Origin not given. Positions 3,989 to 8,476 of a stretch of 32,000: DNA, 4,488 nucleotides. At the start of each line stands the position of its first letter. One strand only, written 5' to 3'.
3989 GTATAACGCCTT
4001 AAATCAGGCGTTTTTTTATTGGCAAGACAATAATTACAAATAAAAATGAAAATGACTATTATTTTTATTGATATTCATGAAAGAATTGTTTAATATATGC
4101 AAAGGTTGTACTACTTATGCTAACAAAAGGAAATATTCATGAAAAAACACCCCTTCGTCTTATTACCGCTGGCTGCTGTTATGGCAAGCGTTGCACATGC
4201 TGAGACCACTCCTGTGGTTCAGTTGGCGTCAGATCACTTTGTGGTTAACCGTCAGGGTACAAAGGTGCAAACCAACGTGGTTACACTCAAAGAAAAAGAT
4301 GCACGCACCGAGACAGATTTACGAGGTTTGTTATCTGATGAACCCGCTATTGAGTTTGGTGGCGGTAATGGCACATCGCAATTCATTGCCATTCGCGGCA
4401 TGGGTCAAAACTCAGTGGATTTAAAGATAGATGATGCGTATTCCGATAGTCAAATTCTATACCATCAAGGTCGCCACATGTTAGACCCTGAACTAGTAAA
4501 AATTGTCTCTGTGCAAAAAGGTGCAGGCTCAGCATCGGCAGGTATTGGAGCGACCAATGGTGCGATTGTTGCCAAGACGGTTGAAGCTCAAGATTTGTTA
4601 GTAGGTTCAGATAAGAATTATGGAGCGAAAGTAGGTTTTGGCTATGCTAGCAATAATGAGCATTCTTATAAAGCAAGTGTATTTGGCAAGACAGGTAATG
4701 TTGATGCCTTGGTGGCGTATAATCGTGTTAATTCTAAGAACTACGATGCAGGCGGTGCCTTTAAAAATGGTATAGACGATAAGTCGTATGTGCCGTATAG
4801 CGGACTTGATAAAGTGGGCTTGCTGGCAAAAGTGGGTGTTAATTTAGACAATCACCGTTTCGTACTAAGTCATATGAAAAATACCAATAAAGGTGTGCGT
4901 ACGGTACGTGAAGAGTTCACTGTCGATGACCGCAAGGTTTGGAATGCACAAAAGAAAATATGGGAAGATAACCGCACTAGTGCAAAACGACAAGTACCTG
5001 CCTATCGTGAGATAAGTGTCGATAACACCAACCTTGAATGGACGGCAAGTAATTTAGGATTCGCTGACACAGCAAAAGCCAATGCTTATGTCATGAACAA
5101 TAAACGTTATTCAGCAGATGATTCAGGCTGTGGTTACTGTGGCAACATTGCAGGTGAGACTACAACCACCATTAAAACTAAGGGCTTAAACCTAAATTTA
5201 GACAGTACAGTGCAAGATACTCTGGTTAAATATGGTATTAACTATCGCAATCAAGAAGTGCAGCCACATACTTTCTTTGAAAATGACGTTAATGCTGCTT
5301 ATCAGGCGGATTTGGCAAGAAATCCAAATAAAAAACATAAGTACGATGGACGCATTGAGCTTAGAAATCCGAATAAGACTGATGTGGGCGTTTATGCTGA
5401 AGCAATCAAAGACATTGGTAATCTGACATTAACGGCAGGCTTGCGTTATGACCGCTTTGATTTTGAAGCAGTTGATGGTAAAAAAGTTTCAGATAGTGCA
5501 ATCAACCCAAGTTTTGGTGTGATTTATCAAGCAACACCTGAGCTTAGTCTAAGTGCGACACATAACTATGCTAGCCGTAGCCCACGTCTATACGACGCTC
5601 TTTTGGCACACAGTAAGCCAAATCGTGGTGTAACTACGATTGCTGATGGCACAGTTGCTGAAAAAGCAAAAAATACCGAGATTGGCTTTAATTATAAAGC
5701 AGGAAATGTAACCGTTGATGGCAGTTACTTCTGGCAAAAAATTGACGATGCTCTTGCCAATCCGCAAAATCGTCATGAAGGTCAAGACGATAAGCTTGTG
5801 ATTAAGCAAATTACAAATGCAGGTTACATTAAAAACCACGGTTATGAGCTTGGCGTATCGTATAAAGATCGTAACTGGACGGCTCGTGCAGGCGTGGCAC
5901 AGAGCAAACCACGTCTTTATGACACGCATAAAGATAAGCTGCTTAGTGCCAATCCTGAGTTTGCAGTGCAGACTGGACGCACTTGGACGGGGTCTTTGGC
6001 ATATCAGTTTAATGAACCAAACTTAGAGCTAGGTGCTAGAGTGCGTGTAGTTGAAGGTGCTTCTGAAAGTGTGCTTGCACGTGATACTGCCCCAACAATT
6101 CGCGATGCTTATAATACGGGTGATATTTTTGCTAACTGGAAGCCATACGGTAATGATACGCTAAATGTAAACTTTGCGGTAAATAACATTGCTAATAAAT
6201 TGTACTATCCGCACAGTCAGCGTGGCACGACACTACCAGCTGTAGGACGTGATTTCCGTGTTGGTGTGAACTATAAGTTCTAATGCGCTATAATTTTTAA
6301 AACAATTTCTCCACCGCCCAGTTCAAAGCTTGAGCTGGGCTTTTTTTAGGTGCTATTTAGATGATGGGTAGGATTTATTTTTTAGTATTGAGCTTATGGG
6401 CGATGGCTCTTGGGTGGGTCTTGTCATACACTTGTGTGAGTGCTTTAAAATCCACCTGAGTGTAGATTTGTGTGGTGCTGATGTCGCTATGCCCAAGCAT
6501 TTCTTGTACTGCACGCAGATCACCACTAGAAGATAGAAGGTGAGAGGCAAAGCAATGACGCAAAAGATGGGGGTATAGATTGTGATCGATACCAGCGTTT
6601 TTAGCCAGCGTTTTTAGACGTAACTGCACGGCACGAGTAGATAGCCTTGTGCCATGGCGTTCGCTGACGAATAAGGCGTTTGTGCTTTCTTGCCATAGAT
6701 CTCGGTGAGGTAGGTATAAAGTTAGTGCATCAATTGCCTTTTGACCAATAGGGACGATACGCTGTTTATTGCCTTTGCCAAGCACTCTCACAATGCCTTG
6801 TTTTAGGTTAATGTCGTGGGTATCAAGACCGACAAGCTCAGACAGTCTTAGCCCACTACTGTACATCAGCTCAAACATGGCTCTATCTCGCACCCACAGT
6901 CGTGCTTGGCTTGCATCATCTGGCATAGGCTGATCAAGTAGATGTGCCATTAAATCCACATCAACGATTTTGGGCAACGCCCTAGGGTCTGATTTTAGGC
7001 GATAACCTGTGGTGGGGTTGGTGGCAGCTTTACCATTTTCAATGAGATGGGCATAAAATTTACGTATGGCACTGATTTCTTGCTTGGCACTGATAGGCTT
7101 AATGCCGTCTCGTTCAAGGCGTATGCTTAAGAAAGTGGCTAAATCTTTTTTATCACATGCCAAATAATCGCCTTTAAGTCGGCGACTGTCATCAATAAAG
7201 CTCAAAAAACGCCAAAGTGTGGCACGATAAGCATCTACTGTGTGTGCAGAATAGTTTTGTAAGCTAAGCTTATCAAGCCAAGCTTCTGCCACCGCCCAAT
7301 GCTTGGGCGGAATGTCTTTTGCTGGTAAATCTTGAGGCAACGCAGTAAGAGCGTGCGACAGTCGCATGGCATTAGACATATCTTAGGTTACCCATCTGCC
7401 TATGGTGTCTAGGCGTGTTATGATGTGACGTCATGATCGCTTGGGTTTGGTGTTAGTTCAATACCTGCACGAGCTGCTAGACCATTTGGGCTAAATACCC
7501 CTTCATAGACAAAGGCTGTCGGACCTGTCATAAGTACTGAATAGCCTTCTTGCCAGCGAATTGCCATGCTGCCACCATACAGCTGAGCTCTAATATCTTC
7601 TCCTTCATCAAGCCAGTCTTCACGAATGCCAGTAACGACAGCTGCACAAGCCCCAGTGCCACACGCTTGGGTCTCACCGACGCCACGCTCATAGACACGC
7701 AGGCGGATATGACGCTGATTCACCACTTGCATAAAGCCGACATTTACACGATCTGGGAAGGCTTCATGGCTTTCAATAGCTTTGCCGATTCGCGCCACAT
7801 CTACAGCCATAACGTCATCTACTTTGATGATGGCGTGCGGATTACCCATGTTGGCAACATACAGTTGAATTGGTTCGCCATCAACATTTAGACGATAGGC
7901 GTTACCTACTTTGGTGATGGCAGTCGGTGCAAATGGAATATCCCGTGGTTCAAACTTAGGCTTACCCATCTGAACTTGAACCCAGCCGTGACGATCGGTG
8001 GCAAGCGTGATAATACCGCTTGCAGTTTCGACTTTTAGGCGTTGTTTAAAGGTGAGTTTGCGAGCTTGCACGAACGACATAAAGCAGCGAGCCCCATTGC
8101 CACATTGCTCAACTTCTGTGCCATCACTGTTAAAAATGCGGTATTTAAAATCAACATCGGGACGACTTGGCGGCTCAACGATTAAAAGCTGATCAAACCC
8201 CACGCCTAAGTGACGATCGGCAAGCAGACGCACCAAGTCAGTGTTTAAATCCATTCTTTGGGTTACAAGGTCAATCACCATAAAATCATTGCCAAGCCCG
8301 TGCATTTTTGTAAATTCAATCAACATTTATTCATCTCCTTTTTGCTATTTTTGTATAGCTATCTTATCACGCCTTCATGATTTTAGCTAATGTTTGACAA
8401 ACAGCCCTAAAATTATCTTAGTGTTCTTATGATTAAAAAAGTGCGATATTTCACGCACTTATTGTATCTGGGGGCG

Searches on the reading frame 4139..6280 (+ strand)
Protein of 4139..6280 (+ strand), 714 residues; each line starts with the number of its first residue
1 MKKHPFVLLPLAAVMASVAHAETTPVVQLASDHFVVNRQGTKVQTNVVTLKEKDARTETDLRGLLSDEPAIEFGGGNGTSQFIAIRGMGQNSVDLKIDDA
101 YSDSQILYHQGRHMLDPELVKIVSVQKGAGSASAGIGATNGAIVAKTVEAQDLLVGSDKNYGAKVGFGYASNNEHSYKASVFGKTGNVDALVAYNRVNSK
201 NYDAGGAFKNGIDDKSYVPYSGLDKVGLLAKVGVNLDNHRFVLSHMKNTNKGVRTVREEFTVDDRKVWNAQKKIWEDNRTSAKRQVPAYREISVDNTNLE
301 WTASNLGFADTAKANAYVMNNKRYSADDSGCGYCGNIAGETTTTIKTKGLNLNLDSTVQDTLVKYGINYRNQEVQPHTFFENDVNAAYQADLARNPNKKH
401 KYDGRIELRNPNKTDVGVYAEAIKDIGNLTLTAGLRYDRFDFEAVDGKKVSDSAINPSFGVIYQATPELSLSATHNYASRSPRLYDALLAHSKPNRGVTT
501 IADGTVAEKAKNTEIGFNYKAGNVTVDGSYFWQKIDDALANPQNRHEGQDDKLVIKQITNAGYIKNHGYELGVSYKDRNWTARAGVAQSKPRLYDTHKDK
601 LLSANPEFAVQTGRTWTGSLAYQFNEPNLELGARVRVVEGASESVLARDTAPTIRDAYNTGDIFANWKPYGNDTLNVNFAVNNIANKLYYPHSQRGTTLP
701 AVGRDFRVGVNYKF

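Call 80: search_protein_families(library=pfam, proteins=[window:4139-6280:+], max_evalue=0.00001)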
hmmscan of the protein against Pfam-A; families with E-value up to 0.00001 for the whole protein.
window:4139-6280:+ (714 aa): 2 families
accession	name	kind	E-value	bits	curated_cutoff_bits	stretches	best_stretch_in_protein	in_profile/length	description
PF00593.30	TonB_dep_Rec_b-barrel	-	1.7e-34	120.9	27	1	289-684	55-436/436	TonB dependent receptor-like, beta-barrel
PF07715.20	Plug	-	5e-13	49.9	23.9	1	40-142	4-107/107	TonB-dependent Receptor Plug Domain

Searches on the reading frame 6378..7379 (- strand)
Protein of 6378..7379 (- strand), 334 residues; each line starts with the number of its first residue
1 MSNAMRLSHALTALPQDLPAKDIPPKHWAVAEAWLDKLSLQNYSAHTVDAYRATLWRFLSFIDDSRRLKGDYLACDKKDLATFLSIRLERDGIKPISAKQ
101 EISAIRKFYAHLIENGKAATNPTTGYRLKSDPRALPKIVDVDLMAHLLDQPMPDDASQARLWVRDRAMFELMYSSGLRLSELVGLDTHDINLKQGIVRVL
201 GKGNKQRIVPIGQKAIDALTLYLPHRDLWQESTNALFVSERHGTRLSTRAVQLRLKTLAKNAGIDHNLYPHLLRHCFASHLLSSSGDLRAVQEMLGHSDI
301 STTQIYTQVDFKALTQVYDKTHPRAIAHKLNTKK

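Call 80: search_protein_families(library=pfam, proteins=[window:6378-7379:-], max_evalue=0.00001)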
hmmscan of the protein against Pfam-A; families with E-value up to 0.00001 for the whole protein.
window:6378-7379:- (334 aa): 3 families
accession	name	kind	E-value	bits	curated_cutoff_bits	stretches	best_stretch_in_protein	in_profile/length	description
PF00589.27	Phage_integrase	-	3e-46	157.8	27.1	1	160-311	19-170/172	Phage integrase family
PF02899.23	Phage_int_SAM_1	-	6.7e-10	39.6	22.3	1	32-115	2-82/83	Phage integrase, N-terminal SAM-like domain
PF13495.12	Phage_int_SAM_4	-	1.5e-06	28.9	27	1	32-114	3-80/85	Phage integrase, N-terminal SAM-like domain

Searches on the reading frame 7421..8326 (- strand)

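Call 80: search_protein_families(library=pfam, proteins=[window:7421-8326:-], max_evalue=0.00001)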
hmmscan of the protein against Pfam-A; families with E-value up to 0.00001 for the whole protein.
window:7421-8326:- (302 aa): 2 families
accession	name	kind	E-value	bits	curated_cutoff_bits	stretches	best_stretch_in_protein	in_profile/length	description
PF01678.24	DAP_epimerase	-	1.2e-62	209.8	34.7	2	157-272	2-120/121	Diaminopimelate epimerase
PF02567.21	PhzC-PhzF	-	4.1e-06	26.9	27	1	50-228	43-223/281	Phenazine biosynthesis-like protein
